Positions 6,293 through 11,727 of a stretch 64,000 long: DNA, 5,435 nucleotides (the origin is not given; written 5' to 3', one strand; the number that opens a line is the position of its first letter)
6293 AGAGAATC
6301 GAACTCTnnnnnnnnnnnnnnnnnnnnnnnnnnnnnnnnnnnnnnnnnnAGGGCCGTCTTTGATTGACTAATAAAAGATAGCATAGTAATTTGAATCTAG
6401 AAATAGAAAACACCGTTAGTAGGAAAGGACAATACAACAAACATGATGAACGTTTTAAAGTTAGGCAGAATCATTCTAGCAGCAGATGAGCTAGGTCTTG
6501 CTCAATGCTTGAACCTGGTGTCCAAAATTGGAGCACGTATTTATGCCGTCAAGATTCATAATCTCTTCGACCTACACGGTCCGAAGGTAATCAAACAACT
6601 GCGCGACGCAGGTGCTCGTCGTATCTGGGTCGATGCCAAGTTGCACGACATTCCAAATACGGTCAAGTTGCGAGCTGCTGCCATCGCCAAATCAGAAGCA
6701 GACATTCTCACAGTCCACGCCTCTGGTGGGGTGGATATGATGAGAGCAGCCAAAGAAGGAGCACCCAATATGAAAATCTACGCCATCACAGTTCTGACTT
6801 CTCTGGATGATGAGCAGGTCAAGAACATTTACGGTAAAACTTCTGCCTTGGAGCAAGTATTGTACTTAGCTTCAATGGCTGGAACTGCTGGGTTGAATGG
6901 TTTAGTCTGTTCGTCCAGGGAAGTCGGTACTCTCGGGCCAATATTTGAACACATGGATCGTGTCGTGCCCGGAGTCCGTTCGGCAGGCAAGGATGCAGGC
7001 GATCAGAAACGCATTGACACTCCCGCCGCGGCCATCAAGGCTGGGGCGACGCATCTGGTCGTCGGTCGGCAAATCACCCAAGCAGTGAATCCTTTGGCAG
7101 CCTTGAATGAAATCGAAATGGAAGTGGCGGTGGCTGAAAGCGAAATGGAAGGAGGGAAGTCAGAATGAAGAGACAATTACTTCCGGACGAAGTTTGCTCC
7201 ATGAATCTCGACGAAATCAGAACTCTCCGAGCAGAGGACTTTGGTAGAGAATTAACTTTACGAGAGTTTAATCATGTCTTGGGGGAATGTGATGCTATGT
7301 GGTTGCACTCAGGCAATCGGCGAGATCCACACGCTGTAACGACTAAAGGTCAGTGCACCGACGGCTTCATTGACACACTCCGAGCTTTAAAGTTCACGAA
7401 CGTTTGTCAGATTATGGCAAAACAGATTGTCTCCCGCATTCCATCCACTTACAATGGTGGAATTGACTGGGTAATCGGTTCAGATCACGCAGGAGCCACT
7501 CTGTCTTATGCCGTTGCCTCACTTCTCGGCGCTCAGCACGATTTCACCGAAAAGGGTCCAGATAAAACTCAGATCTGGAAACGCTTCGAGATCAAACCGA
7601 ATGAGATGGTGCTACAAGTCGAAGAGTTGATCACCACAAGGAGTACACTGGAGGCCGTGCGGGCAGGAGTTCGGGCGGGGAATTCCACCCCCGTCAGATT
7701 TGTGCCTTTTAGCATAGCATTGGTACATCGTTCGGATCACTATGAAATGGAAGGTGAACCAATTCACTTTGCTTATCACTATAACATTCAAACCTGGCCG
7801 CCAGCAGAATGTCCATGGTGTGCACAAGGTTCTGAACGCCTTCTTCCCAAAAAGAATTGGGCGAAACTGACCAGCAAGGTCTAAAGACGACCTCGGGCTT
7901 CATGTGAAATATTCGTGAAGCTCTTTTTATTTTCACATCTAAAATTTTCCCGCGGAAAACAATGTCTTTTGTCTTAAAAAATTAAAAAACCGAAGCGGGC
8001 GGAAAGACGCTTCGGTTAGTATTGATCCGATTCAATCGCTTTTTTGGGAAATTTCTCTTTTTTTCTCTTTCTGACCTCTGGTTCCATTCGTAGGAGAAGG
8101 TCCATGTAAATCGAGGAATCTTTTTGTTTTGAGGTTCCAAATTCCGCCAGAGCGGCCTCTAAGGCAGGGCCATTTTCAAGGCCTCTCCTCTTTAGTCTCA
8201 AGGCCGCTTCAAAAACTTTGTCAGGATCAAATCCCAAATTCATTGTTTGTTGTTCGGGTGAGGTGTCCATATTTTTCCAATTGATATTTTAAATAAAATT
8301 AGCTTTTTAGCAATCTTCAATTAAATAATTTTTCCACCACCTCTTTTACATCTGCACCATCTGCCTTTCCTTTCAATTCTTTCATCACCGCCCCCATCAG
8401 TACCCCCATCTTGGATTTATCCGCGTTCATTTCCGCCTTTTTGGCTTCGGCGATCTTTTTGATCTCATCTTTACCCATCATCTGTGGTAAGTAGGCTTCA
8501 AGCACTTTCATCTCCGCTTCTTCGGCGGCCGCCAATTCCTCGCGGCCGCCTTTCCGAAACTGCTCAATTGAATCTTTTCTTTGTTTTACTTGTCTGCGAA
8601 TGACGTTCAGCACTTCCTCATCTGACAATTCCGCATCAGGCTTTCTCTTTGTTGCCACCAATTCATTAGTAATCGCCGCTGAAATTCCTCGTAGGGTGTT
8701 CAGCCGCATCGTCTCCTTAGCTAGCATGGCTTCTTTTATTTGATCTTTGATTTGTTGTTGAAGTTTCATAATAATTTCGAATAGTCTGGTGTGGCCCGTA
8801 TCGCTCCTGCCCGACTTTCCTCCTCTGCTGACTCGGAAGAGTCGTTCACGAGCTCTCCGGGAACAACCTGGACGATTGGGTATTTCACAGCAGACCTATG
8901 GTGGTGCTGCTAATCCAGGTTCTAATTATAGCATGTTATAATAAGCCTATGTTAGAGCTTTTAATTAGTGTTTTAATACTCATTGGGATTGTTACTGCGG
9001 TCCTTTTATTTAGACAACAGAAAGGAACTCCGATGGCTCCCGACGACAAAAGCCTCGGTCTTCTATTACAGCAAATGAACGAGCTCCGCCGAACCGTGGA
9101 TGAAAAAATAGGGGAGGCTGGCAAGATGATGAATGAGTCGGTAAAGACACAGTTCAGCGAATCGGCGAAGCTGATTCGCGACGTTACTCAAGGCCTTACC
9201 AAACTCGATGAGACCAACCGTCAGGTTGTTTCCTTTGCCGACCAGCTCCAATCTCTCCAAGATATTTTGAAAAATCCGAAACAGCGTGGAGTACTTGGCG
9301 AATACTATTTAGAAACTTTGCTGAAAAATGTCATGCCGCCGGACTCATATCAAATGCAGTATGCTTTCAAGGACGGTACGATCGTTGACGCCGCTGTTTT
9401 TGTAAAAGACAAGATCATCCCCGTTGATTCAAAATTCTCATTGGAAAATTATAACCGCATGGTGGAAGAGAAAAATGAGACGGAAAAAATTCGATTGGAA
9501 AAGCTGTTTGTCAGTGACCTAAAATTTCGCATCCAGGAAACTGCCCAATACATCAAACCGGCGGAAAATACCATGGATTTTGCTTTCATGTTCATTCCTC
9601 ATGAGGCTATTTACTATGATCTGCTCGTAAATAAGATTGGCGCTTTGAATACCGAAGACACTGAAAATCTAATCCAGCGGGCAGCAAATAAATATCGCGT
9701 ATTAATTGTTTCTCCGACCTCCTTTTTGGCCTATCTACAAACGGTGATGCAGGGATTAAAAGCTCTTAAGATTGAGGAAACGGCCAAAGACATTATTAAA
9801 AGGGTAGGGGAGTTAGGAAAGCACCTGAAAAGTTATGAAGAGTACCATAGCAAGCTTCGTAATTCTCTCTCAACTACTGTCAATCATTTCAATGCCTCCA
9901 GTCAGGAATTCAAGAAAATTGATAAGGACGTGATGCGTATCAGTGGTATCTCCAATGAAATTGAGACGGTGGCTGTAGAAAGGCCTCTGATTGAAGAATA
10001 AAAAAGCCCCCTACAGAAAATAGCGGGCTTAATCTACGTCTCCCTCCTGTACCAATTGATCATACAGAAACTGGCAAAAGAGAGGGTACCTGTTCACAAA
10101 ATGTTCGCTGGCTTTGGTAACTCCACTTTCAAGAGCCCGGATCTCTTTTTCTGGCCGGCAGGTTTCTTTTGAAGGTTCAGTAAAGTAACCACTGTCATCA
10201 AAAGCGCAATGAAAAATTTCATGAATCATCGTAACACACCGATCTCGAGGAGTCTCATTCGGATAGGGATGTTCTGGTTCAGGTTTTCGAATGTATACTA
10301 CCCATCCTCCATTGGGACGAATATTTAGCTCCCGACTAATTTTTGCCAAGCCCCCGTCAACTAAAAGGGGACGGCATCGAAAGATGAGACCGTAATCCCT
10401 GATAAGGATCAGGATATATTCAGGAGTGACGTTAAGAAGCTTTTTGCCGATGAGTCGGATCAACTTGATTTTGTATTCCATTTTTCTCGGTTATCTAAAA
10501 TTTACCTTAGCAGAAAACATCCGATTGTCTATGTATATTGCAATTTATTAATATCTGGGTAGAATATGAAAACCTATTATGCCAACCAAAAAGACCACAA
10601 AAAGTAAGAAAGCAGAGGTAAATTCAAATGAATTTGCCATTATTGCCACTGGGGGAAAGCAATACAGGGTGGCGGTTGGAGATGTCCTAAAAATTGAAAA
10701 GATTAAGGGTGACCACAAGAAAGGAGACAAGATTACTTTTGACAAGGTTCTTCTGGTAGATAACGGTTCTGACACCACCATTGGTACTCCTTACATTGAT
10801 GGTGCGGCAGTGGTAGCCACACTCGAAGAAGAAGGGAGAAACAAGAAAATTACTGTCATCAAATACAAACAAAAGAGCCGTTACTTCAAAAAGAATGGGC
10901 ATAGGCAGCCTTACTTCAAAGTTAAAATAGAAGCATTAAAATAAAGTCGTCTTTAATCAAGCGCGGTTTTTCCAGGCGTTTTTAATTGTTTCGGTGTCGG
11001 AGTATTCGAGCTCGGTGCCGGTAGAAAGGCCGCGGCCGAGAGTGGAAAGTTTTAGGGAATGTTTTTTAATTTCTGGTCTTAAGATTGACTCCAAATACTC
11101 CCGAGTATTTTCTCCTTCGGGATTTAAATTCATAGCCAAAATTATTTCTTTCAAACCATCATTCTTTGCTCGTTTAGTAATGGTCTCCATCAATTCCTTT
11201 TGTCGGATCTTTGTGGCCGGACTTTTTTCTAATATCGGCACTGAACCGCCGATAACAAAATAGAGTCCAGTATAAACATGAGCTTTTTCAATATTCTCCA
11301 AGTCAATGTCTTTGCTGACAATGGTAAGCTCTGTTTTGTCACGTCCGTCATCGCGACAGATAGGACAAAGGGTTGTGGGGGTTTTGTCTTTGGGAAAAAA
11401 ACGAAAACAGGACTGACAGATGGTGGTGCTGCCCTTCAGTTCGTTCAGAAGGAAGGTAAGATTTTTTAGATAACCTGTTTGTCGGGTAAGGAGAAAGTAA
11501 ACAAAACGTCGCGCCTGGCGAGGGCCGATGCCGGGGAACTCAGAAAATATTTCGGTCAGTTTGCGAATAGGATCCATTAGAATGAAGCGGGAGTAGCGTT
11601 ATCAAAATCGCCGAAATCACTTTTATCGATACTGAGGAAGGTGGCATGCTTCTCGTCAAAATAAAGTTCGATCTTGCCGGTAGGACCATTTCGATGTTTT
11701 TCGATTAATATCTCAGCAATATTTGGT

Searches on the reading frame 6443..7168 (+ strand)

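Call 11: search_protein_families(library=pfam, proteins=[window:6443-7168:+])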
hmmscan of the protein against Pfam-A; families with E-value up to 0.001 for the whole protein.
window:6443-7168:+ (241 aa): 1 family
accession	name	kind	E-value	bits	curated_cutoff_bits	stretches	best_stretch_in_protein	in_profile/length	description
PF00215.30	OMPdecase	-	2.9e-48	165.1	27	1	9-224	2-221/221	Orotidine 5'-phosphate decarboxylase / HUMPS family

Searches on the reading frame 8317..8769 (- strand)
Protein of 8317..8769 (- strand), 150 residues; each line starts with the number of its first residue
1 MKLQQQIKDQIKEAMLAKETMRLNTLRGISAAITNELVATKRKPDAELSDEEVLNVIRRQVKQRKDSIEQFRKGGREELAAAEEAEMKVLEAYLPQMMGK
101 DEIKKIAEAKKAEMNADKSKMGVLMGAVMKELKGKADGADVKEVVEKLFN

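Call 11: search_protein_families(library=pfam, proteins=[window:8317-8769:-])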
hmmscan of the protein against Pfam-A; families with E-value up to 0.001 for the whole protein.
window:8317-8769:- (150 aa): 2 families
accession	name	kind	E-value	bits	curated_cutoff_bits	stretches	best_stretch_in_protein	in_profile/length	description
PF09424.15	YqeY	-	2.7e-41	141.4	27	1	5-147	2-141/143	Yqey-like protein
PF02637.23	GatB_Yqey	-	3.6e-06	27.3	27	1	83-147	74-146/148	GatB domain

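Call 13: find_encoding_contigs(protein=window:8317-8769:-, flank=10000, max_places=10)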
Protein window:8317-8769:- (150 aa): no gene with exactly this product is on record in the collection.

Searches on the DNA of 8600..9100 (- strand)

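Call 5: search_rna_families(source=window, start=8600, end=9100, threshold=evalue, max_evalue=10, show_alignments=3)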
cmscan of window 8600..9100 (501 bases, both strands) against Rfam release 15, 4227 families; matches with E-value up to 10: 1.
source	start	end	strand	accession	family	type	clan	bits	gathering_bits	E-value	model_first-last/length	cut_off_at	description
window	8692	8815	+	RF00140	Alpha_RBS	Cis-reg;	-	10.7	38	6.4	1-110/110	no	Alpha operon ribosome binding site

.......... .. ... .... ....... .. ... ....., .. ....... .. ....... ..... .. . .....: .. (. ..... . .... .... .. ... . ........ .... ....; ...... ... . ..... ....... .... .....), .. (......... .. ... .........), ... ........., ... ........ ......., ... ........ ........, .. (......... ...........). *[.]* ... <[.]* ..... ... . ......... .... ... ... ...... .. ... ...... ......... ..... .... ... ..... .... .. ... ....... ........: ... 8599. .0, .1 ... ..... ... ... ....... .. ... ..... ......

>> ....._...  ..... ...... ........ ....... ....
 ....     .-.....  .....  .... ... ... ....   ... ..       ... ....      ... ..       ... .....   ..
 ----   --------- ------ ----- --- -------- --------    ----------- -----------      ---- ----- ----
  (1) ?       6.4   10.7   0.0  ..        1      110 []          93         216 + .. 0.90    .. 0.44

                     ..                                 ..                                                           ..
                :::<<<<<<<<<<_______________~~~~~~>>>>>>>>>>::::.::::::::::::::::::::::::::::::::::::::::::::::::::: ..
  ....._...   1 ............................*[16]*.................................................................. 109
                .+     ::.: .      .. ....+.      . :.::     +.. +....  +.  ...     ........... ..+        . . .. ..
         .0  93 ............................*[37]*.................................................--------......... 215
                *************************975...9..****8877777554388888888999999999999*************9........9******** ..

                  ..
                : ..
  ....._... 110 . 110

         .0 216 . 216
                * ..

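Call 33: search_dna_similar(query=window:8786-8927:-, collection=phages, mode=distant, max_evalue=1)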
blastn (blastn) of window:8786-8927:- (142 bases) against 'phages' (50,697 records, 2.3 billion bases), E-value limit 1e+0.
No match.

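Call 34: search_dna_similar(query=window:8786-8927:-, collection=plasmids, mode=distant, max_evalue=1)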
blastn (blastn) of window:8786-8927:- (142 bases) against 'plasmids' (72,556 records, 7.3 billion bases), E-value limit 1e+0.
No match.

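Call 53: build_rna_model(alignment_id=A4)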
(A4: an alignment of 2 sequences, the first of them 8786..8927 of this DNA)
Model R1 built from alignment A4 (2 sequences, 142 columns); structure: RNAalifold consensus.
model positions 142; base pairs 40; branch points 1; effective number of sequences 0.7; information 0.591 bits per position. Calibrated on 0.2 Mb of random sequence (short: E-values are rough).
structure used (alignment columns):
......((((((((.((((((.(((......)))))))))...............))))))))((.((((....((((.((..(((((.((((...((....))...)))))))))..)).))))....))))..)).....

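Call 54: search_with_rna_model(model_id=R1, sources=[window, L001, L002, L003, L004, L005, L006, L007, L008, L009, L010, L011, L012, L013, L014, L015, L016, L017, L018, L019, L020, L021, L022, L023, L024, L025, L026, L027, L028, L029, L030, L031, L032, L033, L034, L035, L036, L037, L038, L039, L040, L041, L042, L043, L044, L045, L046, L047, L048, L049, L050, L051, L052, L053, L054, L055, L056, L057, L058, L059, L060, L061, L062, L063, L064, L065, L066, L067, L068, L069, L070, L071, L072, L073, L074, L075, L076, L077, L078, L079, L080, L082, L083, L084, L085, L088, L089], max_evalue=10)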
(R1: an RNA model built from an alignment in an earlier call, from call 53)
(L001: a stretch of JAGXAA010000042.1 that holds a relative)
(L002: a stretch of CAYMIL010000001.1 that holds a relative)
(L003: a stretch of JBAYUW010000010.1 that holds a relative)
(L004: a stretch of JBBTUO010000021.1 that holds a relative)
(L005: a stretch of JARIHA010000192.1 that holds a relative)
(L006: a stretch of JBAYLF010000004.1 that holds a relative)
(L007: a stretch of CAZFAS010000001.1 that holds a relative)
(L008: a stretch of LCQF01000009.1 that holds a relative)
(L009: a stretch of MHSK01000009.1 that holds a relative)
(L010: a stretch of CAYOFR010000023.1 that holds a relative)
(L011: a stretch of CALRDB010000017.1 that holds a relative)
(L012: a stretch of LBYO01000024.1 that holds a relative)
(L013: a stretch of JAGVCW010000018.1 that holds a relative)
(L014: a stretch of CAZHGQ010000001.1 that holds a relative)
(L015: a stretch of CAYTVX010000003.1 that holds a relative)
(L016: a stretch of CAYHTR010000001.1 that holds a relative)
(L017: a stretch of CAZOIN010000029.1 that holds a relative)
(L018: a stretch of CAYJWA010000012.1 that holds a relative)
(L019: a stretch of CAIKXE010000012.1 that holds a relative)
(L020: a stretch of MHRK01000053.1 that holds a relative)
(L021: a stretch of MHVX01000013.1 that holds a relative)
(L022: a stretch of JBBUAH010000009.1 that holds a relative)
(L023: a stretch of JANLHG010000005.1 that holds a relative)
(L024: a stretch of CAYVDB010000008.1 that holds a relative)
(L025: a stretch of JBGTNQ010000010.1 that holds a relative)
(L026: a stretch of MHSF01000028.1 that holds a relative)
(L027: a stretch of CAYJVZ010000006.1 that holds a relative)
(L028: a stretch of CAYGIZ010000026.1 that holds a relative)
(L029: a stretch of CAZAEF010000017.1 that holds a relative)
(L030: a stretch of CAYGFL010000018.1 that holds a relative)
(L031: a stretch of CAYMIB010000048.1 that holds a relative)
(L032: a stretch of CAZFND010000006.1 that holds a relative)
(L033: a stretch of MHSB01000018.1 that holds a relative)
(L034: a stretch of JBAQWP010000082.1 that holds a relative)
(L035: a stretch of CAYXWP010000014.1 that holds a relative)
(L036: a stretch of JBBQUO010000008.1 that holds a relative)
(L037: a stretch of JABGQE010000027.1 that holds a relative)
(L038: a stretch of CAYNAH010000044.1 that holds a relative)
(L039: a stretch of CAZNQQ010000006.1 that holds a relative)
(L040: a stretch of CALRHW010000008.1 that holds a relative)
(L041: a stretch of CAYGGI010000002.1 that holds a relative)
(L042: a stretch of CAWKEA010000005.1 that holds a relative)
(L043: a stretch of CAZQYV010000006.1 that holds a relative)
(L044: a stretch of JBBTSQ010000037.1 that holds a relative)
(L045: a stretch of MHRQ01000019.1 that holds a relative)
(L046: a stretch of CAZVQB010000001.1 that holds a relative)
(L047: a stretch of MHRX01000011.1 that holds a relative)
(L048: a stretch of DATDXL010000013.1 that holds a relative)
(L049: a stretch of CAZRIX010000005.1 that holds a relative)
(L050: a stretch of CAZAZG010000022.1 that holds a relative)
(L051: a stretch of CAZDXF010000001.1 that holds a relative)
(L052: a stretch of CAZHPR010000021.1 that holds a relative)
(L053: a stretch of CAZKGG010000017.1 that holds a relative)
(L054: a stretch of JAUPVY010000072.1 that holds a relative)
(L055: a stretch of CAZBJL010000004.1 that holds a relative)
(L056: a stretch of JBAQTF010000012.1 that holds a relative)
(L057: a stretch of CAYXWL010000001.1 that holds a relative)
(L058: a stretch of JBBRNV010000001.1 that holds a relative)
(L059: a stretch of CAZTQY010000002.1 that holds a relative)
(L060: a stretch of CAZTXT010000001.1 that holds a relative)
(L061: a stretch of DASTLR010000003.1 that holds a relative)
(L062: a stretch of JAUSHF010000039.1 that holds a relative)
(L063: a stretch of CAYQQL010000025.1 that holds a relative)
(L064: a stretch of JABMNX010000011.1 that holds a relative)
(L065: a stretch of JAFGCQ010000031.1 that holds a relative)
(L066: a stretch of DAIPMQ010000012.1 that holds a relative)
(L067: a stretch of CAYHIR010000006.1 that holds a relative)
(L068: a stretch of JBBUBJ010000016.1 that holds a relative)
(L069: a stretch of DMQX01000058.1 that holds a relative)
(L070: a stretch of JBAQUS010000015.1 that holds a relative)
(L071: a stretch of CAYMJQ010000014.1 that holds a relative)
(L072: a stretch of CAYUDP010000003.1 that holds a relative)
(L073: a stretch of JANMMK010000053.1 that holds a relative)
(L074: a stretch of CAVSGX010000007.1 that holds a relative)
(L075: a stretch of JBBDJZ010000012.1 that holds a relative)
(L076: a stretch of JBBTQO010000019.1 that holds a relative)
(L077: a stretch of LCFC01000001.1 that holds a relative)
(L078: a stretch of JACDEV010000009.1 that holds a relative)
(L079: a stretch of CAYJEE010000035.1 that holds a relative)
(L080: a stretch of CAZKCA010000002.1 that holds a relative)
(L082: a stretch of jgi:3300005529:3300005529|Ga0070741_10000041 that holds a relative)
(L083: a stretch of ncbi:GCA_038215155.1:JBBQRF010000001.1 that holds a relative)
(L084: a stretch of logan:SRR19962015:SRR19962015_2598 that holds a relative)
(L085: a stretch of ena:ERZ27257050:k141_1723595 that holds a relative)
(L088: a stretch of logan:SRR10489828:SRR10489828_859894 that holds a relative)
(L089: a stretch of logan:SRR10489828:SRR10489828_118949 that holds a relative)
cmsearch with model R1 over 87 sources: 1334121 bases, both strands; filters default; matches with E-value up to 10: 3.
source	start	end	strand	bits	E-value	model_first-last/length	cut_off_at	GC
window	13072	13213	-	183.7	3.7e-44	1-142/142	no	0.55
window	8786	8927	-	183.5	4.2e-44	1-142/142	no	0.55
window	8737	8870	+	29.9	0.00012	1-142/142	no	0.47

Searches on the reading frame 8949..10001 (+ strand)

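Call 11: search_protein_families(library=pfam, proteins=[window:8949-10001:+])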
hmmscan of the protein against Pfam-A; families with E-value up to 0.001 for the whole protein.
window:8949-10001:+ (350 aa): 1 family
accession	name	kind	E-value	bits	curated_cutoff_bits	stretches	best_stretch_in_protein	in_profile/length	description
PF02646.22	RmuC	-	1.8e-49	168.9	26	1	41-322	1-271/291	RmuC family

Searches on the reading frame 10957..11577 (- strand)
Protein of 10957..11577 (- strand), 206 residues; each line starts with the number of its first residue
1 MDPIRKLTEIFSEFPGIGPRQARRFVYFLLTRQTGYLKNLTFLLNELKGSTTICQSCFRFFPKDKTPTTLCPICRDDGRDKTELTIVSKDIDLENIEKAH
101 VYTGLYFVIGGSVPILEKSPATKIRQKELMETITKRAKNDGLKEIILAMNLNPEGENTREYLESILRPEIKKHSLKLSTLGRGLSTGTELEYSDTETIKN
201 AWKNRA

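Call 11: search_protein_families(library=pfam, proteins=[window:10957-11577:-])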
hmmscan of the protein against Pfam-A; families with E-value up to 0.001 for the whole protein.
window:10957-11577:- (206 aa): 4 families
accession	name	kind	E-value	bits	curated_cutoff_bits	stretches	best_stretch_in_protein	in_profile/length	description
PF13662.12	Toprim_4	-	3e-08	34.2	25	1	83-166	2-74/85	Toprim domain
PF21176.3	RecR_HhH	-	2.9e-06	27.4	27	1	4-41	1-38/45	RecR, helix-hairpin-helix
PF01751.28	Toprim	-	4.4e-06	27.2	23.1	1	83-172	1-86/96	Toprim domain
PF21175.2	RecR_C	-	8.3e-05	22.4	22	1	183-205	1-23/24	RecR, C-terminal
